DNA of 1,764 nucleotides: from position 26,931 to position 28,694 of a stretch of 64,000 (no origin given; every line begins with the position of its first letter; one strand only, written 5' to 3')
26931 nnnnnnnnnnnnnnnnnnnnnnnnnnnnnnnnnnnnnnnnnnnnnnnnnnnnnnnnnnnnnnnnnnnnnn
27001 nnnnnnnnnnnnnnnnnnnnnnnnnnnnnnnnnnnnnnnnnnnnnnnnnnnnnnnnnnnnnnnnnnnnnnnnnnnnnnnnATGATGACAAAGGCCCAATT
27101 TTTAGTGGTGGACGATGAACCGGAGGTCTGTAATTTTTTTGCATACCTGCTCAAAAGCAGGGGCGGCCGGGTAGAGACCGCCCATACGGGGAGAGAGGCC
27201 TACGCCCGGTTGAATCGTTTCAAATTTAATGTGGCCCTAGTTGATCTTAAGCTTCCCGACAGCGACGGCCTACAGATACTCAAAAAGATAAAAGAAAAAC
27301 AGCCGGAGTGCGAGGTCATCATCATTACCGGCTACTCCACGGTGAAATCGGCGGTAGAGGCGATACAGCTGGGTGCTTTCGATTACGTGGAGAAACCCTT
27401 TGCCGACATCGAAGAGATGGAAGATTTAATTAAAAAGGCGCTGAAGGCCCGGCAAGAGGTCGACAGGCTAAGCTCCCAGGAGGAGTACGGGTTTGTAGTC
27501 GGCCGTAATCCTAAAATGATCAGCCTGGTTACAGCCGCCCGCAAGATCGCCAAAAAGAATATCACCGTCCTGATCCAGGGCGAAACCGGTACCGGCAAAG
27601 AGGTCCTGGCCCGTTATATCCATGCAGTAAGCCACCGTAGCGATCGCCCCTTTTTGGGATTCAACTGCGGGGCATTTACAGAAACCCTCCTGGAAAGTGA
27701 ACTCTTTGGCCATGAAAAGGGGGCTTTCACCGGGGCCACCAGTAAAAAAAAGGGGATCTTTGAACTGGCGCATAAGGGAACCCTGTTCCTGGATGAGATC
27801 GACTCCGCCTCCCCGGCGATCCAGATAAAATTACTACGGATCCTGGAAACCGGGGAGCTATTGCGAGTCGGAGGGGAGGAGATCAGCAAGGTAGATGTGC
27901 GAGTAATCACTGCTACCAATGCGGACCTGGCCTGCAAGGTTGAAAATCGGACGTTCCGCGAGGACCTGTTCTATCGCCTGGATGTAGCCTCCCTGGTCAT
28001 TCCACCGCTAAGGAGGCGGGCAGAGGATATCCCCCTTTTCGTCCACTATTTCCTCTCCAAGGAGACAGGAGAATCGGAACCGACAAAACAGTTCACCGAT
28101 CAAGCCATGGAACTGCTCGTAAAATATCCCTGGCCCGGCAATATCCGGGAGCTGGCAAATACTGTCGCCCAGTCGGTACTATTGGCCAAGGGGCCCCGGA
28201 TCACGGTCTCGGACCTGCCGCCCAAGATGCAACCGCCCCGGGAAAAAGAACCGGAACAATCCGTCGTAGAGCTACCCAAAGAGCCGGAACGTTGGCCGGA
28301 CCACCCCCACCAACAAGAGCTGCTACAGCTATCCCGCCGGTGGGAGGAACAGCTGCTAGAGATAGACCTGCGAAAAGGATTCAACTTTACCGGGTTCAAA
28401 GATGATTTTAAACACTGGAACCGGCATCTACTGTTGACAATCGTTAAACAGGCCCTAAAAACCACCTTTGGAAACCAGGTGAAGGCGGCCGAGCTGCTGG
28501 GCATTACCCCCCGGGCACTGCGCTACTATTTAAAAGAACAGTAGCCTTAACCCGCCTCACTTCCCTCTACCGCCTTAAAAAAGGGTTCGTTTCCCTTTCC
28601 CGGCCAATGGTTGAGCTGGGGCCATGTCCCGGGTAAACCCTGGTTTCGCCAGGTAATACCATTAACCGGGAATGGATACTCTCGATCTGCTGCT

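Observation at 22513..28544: Sigma-54 promoter drives the Cys4-FNT unit, in a locus with a cytoplasmic GAF-PAS kinase and an NtrC-type activator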

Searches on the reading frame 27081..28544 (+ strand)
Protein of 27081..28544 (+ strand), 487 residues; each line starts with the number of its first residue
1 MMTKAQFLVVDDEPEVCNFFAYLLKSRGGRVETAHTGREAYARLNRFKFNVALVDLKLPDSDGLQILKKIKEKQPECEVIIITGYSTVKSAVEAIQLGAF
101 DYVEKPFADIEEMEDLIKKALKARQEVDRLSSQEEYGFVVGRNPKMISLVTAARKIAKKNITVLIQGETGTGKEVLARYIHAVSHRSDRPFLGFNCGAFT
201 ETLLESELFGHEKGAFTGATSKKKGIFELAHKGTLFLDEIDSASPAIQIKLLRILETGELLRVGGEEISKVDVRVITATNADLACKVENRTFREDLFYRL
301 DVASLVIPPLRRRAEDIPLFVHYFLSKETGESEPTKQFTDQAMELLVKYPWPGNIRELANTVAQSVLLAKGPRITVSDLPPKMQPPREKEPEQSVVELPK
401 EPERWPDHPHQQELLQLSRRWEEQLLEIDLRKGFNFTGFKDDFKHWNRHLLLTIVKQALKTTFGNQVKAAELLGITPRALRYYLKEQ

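Call 4: search_protein_families(library=pfam, proteins=[window:27081-28544:+], max_evalue=0.01)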
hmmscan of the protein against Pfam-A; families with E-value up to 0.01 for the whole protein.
window:27081-28544:+ (487 aa): 12 families
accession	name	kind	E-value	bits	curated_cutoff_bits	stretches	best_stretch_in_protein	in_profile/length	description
PF00158.32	Sigma54_activat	-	1.1e-66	224.1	20.2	1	140-305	2-167/168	Sigma-54 interaction domain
PF00072.30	Response_reg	-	6.6e-27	94.3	30.2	1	8-115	2-108/111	Response regulator receiver domain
PF25601.1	AAA_lid_14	-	1.5e-23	82.9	27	1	311-392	1-83/87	AAA+ ATPase lid domain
PF14532.12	Sigma54_activ_2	-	2.9e-18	66.9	25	1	140-310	1-138/138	Sigma-54 interaction domain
PF07724.20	AAA_2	-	3.8e-10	40.5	27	1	159-290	2-134/166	AAA domain (Cdc48 subfamily)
PF07728.20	AAA_5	-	8.4e-10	39.2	22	1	163-280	2-122/139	AAA domain (dynein-related subfamily)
PF02954.25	HTH_8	-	3.2e-08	33.6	22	1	455-486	10-41/42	Bacterial regulatory protein, Fis family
PF00004.35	AAA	-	3.1e-05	24.9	21.2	1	163-281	1-110/131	ATPase family associated with various cellular activities (AAA)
PF01078.27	Mg_chelatase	-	0.00011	22.1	20.3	0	218-280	93-157/207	Magnesium chelatase, subunit ChlI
PF00376.29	MerR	-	0.00025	21.2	28.2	1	469-486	5-22/38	MerR family regulatory protein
PF00493.29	MCM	-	0.0048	16.5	23.3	0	157-259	54-149/224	MCM P-loop domain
PF20720.3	nSTAND3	-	0.0062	16.7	27.2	0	151-180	8-37/155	Novel STAND NTPase 3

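Call 16: search_protein_families(library=ncbifam, proteins=[window:27081-28544:+], max_evalue=0.001)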
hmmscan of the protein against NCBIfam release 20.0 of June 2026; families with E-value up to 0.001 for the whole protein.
window:27081-28544:+ (487 aa): 111 families (the best 25 are shown)
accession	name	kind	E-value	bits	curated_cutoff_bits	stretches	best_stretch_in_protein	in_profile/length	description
NF008469.0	PRK11361.1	equivalog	1e-122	410.2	714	1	1-390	1-397/461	acetoacetate metabolism transcriptional regulator AtoC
TIGR01818.1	ntrC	equivalog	5.6e-115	384.8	558.6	1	8-486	2-462/463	nitrogen regulation protein NR(I)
TIGR02915.1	PEP_resp_reg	equivalog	2e-106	356.5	502.6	1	8-385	2-388/445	PEP-CTERM-box response regulator transcription factor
NF007689.0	PRK10365.1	equivalog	2.3e-106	356.3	760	1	4-381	5-384/441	sigma-54-dependent response regulator transcription factor ZraR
TIGR01817.1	nifA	equivalog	2.4e-104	350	528.85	1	112-486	172-526/534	nif-specific transcriptional activator NifA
NF011695.0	PRK15115.1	equivalog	6.7e-99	331.6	763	1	4-375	6-374/445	two-component system response regulator GlrR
NF041946.1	LuxO_transreg_Vib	equivalog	1.3e-95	320.9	800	1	10-394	2-391/463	quorum-sensing sigma-54 dependent transcriptional regulator LuxO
NF008176.1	PRK10923.1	equivalog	2.3e-94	316.6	620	1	2-486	1-465/469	nitrogen regulation protein NR(I)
NF041552.1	TF_PrdR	equivalog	1.7e-93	313.9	795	1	111-391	235-522/577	sigma-54 dependent transcriptional regulator PrdR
NF051870.1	NAssimRespRegNtrX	equivalog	1.2e-88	298.1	600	1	6-389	3-391/452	nitrogen assimilation response regulator NtrX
NF038308.1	RNA_repair_RtcR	equivalog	2.2e-86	290.8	650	1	119-422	155-473/530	RNA repair transcriptional activator RtcR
NF050807.1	TransRegFlbDCaul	equivalog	1.2e-85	288.1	750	1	26-379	22-361/454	sigma-54-dependent transcriptional regulator FlbD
TIGR02974.1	phageshock_pspF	equivalog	1e-84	284.6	443.55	1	140-486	2-335/336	phage shock protein operon transcriptional activator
NF003451.0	PRK05022.1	equivalog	4.7e-83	279.6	476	1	109-375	161-429/512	nitric oxide reductase transcriptional regulator NorR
NF049963.1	RespRegFlgRCampy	domain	9.4e-83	278.4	750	1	39-379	36-377/429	fla regulon two-component system response regulator FlgR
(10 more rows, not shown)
